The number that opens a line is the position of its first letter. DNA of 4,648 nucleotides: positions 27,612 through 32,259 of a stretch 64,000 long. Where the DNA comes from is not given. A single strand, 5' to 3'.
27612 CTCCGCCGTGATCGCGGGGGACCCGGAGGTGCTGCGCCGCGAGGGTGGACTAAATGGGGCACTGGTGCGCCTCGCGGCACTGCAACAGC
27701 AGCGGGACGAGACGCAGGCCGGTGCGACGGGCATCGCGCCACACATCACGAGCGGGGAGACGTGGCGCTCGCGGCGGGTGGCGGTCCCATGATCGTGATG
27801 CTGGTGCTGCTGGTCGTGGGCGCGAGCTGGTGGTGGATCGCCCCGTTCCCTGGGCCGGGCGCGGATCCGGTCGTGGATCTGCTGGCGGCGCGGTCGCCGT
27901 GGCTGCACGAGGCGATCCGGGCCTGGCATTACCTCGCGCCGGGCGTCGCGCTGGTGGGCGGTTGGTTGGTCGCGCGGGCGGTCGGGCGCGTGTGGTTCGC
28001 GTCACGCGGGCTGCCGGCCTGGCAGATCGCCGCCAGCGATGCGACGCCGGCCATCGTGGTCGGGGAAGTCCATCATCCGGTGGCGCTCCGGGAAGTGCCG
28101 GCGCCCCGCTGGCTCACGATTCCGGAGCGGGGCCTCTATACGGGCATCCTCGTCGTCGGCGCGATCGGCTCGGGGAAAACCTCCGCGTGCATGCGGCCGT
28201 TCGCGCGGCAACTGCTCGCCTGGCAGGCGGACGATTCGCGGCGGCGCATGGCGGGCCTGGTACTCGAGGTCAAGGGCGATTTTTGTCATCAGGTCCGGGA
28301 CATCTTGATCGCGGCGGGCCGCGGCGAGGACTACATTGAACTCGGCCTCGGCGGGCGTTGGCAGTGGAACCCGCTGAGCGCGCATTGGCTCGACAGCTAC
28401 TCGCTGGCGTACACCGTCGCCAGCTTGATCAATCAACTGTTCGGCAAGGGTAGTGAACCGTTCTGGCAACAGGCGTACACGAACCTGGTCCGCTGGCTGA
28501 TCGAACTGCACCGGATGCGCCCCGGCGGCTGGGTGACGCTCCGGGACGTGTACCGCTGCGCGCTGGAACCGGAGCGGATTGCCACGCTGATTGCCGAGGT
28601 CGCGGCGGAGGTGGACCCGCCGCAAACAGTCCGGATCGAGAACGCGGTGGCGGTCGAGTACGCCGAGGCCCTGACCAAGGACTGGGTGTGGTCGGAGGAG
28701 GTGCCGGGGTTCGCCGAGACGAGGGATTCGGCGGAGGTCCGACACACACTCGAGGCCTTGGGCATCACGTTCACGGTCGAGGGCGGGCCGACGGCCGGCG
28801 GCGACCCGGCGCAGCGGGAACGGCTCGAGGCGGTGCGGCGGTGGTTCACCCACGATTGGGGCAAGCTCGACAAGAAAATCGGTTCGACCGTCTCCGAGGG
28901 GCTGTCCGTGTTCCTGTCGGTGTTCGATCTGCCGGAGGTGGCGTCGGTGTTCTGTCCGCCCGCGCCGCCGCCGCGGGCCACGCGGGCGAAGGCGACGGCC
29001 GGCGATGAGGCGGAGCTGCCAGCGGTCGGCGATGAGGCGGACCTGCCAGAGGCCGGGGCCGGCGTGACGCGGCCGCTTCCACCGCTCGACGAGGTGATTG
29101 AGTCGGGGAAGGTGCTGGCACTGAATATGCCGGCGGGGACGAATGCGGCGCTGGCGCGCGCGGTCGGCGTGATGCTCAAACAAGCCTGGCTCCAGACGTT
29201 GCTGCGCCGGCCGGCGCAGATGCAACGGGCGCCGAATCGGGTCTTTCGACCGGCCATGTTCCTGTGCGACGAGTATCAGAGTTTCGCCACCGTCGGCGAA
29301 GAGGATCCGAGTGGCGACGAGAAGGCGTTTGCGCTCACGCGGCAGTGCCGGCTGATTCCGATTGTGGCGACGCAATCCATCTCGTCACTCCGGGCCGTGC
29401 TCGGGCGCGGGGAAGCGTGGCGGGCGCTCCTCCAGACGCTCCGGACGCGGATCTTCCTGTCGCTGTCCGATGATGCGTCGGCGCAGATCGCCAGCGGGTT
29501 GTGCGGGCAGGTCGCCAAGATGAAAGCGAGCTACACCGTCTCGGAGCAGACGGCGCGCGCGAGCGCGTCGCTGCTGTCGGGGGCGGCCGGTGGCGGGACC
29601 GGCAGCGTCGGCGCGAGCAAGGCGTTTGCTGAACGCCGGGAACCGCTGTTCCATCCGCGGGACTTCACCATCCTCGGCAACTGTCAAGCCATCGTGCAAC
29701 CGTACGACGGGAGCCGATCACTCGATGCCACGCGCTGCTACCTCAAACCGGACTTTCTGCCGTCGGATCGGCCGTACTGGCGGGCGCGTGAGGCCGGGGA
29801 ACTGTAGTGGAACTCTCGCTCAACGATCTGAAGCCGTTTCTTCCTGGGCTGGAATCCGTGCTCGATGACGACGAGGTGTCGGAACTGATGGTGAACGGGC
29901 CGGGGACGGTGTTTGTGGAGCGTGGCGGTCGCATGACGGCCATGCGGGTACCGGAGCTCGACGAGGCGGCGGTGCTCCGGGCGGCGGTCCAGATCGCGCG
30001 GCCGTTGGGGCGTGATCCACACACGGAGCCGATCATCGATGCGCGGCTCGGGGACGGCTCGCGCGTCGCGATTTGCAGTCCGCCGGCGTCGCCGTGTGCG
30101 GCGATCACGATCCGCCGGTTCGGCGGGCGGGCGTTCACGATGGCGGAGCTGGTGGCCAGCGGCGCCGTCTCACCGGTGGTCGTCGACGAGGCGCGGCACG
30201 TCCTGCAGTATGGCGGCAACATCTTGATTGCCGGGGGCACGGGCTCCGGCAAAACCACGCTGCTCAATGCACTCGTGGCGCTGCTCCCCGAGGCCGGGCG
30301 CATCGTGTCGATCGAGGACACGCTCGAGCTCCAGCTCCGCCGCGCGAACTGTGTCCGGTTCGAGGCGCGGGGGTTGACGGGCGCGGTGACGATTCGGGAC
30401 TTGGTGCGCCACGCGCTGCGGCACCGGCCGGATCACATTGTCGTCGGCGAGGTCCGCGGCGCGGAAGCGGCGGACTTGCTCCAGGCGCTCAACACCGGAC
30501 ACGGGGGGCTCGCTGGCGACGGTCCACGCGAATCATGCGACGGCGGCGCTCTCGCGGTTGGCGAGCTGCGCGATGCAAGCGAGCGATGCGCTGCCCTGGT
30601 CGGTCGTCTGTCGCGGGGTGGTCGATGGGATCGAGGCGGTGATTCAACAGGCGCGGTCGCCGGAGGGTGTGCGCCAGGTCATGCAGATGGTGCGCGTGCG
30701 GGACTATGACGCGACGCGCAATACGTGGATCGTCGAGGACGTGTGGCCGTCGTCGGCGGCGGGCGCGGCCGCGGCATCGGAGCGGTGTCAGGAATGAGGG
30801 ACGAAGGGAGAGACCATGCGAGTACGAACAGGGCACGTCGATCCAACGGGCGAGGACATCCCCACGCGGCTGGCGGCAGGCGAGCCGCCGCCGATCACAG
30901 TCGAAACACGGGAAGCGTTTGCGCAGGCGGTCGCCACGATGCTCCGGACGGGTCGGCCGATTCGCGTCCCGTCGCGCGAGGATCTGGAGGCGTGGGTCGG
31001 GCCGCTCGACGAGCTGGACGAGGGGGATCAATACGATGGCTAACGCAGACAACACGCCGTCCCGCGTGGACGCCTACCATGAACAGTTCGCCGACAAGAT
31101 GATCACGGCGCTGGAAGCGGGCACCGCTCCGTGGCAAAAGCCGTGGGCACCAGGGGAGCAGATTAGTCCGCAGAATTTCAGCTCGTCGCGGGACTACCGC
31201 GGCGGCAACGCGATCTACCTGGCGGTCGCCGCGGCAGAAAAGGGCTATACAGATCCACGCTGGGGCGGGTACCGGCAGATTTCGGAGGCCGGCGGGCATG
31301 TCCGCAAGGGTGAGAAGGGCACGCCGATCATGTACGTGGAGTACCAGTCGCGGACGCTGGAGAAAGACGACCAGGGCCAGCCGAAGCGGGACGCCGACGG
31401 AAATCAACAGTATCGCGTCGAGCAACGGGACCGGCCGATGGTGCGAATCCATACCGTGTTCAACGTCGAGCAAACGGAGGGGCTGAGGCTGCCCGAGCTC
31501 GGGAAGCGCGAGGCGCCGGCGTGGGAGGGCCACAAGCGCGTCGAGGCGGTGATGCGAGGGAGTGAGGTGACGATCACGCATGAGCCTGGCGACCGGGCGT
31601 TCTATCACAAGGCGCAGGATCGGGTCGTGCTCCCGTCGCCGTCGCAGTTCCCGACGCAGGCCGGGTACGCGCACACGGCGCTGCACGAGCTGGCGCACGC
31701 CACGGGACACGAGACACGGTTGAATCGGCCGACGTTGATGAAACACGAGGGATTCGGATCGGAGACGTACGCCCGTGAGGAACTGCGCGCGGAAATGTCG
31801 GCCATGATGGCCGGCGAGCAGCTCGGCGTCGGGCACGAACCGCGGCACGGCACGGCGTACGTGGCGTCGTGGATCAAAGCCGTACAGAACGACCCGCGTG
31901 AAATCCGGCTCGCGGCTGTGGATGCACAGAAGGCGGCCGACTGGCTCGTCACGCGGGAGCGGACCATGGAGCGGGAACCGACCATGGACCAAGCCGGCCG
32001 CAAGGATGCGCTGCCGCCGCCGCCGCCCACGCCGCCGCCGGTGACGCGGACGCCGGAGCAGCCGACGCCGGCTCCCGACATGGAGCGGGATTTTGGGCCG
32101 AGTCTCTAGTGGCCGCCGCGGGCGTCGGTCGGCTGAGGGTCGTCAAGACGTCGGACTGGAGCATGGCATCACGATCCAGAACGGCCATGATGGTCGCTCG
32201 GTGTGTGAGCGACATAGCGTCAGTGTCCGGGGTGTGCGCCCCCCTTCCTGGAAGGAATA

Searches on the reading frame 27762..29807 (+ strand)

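Call 58: search_protein_families(library=pfam, proteins=[window:27762-29807:+], max_evalue=0.001)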
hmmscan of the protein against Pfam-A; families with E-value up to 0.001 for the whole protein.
window:27762-29807:+ (681 aa): 2 families
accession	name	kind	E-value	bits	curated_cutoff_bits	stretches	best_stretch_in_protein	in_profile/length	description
PF10412.15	TrwB_AAD_bind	-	9.1e-09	35.1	20.5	1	498-604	246-348/387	Type IV secretion-system coupling protein DNA-binding domain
PF12696.13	TraG-D_C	-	1.5e-07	31.8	22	1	498-595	2-93/126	TraM recognition site of TraD and TraG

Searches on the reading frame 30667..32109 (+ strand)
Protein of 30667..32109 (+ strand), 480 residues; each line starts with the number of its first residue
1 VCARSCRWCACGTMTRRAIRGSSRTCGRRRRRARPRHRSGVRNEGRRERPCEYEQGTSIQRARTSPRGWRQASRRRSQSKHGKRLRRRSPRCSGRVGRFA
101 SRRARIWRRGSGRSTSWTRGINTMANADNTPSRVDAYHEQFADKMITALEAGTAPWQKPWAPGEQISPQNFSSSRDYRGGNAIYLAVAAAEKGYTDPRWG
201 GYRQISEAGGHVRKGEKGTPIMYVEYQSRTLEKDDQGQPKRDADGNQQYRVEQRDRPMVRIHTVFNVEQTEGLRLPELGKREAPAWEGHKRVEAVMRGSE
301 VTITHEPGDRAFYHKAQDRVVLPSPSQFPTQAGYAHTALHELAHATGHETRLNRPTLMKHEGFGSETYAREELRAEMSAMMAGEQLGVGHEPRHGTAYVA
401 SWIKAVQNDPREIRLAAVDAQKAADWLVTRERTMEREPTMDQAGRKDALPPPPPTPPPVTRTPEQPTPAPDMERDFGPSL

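Call 58: search_protein_families(library=pfam, proteins=[window:30667-32109:+], max_evalue=0.001)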
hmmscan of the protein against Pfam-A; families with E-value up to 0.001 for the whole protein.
window:30667-32109:+ (480 aa): 2 families
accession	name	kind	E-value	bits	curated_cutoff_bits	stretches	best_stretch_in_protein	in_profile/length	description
PF18818.7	MPTase-PolyVal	-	1.4e-37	129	27.5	1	291-418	2-125/126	Zincin-like metallopeptidase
PF08401.16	ArdcN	-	1.7e-36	125.6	22.6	1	137-265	3-123/123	N-terminal domain of anti-restriction factor ArdC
